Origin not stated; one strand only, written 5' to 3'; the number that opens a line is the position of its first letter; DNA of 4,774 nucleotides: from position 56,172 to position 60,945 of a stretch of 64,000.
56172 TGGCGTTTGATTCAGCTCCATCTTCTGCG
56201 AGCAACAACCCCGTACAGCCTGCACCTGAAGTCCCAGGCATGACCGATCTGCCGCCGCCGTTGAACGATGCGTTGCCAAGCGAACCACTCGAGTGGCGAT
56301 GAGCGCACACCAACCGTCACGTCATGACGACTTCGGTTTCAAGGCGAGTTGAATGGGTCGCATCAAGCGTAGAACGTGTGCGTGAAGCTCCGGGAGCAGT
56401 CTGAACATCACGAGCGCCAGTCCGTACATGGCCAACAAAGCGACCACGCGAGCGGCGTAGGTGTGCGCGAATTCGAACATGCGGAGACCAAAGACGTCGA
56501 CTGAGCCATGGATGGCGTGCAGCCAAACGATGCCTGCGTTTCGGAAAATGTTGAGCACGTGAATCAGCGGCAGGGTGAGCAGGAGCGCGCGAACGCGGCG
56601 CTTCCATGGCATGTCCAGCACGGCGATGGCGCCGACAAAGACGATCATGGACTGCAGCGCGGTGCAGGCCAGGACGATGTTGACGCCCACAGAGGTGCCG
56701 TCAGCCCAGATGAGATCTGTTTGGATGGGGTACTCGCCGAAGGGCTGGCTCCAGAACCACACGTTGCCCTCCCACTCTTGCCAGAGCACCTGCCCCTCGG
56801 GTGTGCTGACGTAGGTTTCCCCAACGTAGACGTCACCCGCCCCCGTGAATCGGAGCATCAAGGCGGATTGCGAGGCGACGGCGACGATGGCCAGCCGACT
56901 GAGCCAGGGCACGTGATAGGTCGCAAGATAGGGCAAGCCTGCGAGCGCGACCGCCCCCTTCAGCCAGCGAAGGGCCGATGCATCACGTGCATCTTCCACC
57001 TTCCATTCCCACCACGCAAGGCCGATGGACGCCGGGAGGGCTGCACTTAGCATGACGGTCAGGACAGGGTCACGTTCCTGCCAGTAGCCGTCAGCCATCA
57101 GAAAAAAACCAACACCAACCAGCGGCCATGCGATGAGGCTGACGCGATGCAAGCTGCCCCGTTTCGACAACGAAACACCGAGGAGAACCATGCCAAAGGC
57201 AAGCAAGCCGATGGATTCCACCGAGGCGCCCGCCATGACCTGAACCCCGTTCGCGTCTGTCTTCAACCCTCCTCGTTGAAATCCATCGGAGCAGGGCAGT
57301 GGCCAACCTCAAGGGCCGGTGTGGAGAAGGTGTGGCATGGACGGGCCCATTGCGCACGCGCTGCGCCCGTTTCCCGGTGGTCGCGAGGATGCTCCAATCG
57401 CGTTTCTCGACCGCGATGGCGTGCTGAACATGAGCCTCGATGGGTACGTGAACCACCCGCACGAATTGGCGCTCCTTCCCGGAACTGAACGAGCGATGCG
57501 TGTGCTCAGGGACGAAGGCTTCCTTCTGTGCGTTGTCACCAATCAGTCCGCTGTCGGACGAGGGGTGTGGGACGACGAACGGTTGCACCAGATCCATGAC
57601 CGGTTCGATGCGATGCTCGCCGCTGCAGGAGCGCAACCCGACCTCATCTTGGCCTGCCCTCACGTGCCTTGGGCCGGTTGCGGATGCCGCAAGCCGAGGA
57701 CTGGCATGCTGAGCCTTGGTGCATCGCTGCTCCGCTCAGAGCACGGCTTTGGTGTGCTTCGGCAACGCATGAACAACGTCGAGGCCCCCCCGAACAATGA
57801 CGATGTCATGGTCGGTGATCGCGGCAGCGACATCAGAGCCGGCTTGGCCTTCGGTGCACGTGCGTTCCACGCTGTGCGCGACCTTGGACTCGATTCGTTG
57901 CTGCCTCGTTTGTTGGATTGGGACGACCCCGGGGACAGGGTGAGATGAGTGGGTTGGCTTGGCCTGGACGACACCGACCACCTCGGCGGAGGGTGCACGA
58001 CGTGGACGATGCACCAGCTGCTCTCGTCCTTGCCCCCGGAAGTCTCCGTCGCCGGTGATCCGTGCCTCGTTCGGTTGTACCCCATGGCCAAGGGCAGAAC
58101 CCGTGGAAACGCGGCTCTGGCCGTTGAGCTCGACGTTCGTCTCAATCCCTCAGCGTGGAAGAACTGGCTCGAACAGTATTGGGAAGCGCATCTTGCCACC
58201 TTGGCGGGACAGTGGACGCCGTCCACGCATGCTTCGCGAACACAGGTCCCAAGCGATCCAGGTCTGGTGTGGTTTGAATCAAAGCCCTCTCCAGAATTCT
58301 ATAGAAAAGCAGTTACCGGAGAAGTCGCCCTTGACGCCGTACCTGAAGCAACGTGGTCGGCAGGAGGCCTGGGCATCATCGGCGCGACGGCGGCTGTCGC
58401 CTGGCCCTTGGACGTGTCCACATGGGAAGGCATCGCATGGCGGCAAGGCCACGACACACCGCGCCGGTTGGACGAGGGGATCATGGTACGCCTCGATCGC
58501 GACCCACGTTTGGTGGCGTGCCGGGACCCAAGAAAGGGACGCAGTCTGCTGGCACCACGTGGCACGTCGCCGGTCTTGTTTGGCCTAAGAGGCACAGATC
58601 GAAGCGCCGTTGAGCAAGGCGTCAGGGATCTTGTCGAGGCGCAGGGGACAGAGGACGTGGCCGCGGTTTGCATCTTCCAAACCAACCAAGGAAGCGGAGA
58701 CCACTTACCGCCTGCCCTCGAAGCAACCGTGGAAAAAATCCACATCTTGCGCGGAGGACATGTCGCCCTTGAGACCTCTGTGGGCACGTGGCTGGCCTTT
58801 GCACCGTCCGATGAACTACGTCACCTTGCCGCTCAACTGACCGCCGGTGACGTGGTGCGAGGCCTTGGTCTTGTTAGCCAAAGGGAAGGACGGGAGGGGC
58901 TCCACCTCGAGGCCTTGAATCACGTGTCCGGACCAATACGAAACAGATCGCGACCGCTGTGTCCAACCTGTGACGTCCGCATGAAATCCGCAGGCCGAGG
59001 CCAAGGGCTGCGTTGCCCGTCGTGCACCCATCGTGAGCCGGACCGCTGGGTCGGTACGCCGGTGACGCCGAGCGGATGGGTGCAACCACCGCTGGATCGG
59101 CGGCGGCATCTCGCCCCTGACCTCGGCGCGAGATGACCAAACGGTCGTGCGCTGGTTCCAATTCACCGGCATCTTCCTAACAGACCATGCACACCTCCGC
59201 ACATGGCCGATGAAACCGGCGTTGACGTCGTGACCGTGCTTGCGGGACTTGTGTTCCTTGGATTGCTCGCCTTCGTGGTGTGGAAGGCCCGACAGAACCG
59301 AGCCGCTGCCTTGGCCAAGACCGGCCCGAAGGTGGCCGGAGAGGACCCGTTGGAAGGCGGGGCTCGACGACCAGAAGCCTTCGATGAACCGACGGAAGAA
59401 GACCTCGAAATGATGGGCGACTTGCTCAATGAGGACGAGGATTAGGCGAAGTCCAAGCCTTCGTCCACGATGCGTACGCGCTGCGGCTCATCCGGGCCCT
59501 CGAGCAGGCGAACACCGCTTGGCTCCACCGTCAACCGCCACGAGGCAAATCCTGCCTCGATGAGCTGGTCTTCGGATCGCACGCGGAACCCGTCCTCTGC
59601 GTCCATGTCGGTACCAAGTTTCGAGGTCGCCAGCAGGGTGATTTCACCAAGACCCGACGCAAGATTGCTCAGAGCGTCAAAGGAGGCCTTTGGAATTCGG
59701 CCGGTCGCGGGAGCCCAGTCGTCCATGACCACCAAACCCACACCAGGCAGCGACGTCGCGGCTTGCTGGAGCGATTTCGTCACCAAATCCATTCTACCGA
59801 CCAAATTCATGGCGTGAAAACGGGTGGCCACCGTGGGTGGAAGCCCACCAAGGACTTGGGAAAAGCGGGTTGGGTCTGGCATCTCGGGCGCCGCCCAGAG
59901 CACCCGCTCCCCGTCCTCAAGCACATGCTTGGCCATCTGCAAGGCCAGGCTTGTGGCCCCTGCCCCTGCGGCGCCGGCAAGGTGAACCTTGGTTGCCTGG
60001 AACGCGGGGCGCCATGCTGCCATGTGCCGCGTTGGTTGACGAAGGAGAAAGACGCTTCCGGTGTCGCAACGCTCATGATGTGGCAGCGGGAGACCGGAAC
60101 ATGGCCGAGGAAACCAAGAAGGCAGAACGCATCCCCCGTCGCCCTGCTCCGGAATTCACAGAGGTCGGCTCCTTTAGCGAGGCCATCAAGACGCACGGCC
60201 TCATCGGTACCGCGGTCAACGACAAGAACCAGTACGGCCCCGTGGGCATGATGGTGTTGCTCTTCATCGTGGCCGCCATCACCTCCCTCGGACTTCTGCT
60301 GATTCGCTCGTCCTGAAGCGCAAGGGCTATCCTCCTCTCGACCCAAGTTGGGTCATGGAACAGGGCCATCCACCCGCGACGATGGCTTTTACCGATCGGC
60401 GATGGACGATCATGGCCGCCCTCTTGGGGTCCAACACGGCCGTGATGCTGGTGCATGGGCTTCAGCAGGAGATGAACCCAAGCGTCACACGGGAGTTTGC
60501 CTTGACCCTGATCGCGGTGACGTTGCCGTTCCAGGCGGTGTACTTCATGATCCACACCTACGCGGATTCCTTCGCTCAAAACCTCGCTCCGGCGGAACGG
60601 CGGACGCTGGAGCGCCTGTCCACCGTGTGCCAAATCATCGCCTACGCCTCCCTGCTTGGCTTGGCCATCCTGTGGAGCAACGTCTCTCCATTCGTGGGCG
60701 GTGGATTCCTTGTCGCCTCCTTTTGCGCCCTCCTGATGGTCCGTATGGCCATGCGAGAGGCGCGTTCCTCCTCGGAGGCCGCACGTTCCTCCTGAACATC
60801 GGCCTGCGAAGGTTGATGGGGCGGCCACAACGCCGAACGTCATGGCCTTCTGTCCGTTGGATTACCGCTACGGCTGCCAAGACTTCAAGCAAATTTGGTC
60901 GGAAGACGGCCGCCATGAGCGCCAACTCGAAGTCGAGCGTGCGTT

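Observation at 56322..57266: Archaeosortase-family gene convergent with the giant lectin protein, but no canonical PGF-CTERM substrate in the window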

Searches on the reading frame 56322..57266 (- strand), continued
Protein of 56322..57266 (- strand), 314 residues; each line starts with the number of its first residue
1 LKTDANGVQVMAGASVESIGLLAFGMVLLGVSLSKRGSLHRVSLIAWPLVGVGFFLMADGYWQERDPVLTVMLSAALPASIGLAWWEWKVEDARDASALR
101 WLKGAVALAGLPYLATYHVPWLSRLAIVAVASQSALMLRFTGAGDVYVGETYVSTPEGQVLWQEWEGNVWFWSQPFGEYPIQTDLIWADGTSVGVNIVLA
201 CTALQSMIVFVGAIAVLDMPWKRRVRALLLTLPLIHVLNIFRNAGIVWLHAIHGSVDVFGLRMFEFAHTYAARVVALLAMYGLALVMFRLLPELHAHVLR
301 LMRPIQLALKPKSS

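Call 41: get_annotated_region(hit=H3, flank=1500)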
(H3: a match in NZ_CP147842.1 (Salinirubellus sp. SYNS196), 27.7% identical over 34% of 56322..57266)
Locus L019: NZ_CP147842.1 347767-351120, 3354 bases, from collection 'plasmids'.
description: Salinirubellus sp. SYNS196 plasmid unnamed1
organism: Salinirubellus sp. SYNS196 (NCBI taxid 3131999)
taxonomy: Archaea; Euryarchaeota; Halobacteria; Halobacteriales; Haloarculaceae; Salinirubellus; Salinirubellus sp. SYNS196
host: -; source: cell cuture,sediment; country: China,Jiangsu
typing (MOB-suite, as given by PLSDB): non-mobilizable
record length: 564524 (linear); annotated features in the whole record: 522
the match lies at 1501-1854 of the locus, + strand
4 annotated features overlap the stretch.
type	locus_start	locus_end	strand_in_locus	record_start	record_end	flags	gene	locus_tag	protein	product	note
CDS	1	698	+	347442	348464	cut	-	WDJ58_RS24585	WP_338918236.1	succinylglutamate desuccinylase/aspartoacylase family protein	-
CDS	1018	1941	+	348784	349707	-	artA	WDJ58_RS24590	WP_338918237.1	archaeosortase A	GO:0043687 - post-translational protein modification [Evidence IEA]; GO:0006605 - protein targeting [Evidence IEA]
CDS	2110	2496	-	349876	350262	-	-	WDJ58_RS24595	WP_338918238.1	helix-turn-helix domain-containing protein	-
CDS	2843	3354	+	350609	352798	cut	-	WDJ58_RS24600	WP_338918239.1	plastocyanin/azurin family copper-binding protein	-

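Call 65: predict_structure(alignment_id=A3)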
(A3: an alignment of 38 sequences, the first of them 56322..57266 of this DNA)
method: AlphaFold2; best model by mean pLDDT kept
length: 314 residues; sequences in the alignment: 38
mean_pLDDT: 77.6   pTM: 0.69
mean pLDDT of the five models: 77.6, 77.5, 76.1, 76.1, 73.4
residues with pLDDT >= 90: 58; 70-90: 175; 50-70: 68; < 50: 13
segments of 3 or more residues with pLDDT < 50: 1-12
pLDDT, mean of each block of 10 residues (from residue 1): 35 65 91 83 94 88 78 91 94 84 81 71 87 91 88 82 77 58 88 81 77 75 87 86 83 71 61 60 64 67 75 58
secondary structure, 60 per line:
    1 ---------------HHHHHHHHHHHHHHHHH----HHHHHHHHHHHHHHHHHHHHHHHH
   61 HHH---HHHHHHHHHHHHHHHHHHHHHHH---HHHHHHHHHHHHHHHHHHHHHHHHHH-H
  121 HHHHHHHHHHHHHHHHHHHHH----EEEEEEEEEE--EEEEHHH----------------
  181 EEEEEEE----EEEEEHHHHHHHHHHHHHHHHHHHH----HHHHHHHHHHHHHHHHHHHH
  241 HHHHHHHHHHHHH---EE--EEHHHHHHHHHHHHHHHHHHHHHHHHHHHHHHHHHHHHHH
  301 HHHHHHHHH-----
elements in order: H16-32 H37-63 H67-89 H93-118 H120-141 E146-155 E158-161 E181-187 E192-196 H197-216 H221-253 H263-309

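Call 69: fold_search(model_id=the predicted structure, library=pdb)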
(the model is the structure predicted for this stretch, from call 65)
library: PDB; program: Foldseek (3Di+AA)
matches with E <= 10: 43; with E <= 0.001: 0
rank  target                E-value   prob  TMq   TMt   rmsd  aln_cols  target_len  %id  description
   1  8tdl_A                1.2e+00  0.10  0.15  0.14  14.1       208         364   10  Cryo-EM structure of the wild-type AtMSL10 in saposin (released 2023-10-18)
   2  6vxm_A                1.5e+00  0.05  0.10  0.11  16.2       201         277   14  Cryo-EM structure of Arabidopsis thaliana MSL1 (released 2020-08-05)
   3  9j7u                  1.6e+00  0.08  0.17  0.16  15.2       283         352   13  H176A mutant of human G6PC1 in complex with G6P (released 2025-02-05)
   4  8jwe_A                2.5e+00  0.05  0.12  0.12  15.2       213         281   13  The open structure of the mechanosensitive channel MSL10 in Arabidopsis thaliana (released 2024-07-03)
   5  6v8e_B                3.0e+00  0.14  0.11  0.27  14.3       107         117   10  Computationally designed C3-symmetric homotrimer from TPR repeat protein (released 2020-08-12)
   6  5qsu_D                3.0e+00  0.11  0.15  0.15  10.6       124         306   11  PanDDA analysis group deposition -- Crystal Structure of human STAG1 in complex with Z2856434926 (released 2019-08-21)
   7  3odw_A                3.1e+00  0.02  0.12  0.11  19.1       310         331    8  Crystal Structure of the Linker-DH/PH domains of p115-RhoGEF (released 2011-01-05)
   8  6vfh_A                3.3e+00  0.13  0.11  0.26  14.5       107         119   10  De novo designed tetrahedral nanoparticle T33_dn10 (released 2020-08-12)
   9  9j8q_A                3.3e+00  0.02  0.12  0.07  23.3       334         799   13  MprF from Pseudomonas aeruginosa in GDN micelle, C2 symmetry (released 2025-09-03)
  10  5qst_A                4.2e+00  0.05  0.15  0.16  15.9       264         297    8  PanDDA analysis group deposition -- Crystal Structure of human STAG1 in complex with Z2447286438 (released 2019-08-21)
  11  7pkt_M                4.4e+00  0.03  0.15  0.13  18.9       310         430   14  Large subunit of the Chlamydomonas reinhardtii mitoribosome (released 2022-06-15)
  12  3ihy_C                4.6e+00  0.03  0.14  0.09  17.3       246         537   12  Human PIK3C3 crystal structure (released 2009-10-13)
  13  6v8e_D                5.0e+00  0.10  0.11  0.26  14.2       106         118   10  Computationally designed C3-symmetric homotrimer from TPR repeat protein (released 2020-08-12)
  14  5qst_B                5.0e+00  0.03  0.14  0.14  16.2       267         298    9  PanDDA analysis group deposition -- Crystal Structure of human STAG1 in complex with Z2447286438 (released 2019-08-21)
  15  3ft1_C                5.3e+00  0.08  0.10  0.24   7.4        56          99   14  Crystal structure of pollen allergen Phl p 3 (released 2010-01-12)
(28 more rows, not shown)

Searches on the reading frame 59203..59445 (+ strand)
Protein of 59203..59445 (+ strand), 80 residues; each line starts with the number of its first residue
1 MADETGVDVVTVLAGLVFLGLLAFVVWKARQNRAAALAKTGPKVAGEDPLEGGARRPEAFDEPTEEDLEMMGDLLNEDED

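Call 11: search_protein_families(library=ncbifam, proteins=[window:59203-59445:+], max_evalue=10)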
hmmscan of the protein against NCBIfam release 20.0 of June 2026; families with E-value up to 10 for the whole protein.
window:59203-59445:+ (80 aa): 1 family
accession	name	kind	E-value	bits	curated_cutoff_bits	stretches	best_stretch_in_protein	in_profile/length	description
TIGR01167.1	LPXTG_anchor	domain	0.019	15.6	15.9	1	9-32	11-34/34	LPXTG cell wall anchor domain-containing protein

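Call 55: search_protein_families(library=pfam, proteins=[window:59203-59445:+], max_evalue=0.01)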
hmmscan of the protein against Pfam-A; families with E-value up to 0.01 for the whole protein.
window:59203-59445:+ (80 aa): 0 families

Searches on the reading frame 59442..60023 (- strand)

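Call 55: search_protein_families(library=pfam, proteins=[window:59442-60023:-], max_evalue=0.01)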
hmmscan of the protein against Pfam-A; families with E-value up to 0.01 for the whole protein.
window:59442-60023:- (193 aa): 2 families
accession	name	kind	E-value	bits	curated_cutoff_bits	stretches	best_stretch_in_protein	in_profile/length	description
PF13481.12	AAA_25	-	3.4e-05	24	27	1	14-109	37-158/195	AAA domain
PF01542.23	HCV_core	-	0.0067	17.2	23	0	72-117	16-61/75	Hepatitis C virus core protein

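Call 82: search_protein_families(library=ncbifam, proteins=[window:59442-60023:-], max_evalue=0.001)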
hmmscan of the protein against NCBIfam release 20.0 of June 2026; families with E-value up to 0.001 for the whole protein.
window:59442-60023:- (193 aa): 0 families

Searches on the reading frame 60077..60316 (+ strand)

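Call 11: search_protein_families(library=ncbifam, proteins=[window:60077-60316:+], max_evalue=10)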
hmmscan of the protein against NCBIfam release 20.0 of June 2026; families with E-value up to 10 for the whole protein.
window:60077-60316:+ (79 aa): 1 family
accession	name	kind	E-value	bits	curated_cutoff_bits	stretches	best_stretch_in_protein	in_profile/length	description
NF033521.1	lasso_leader_L3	domain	0.16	12.1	19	1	24-35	3-14/20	lasso RiPP family leader peptide-containing protein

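Call 55: search_protein_families(library=pfam, proteins=[window:60077-60316:+], max_evalue=0.01)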
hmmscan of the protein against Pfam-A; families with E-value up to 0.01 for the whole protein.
window:60077-60316:+ (79 aa): 0 families

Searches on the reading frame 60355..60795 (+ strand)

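Call 55: search_protein_families(library=pfam, proteins=[window:60355-60795:+], max_evalue=0.01)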
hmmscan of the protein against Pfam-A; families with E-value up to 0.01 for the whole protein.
window:60355-60795:+ (146 aa): 1 family
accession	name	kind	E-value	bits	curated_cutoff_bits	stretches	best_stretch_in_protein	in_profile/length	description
PF01036.24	Bac_rhodopsin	-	0.00061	19.8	24.6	1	11-93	92-173/224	Bacteriorhodopsin-like protein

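Call 82: search_protein_families(library=ncbifam, proteins=[window:60355-60795:+], max_evalue=0.001)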
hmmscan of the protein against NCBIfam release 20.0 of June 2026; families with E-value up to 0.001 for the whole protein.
window:60355-60795:+ (146 aa): 1 family
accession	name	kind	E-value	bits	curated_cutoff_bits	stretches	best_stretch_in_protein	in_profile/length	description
NF007472.0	PRK10054.1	equivalog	0.00096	18.3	582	0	16-100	209-291/395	efflux MFS transporter YdeE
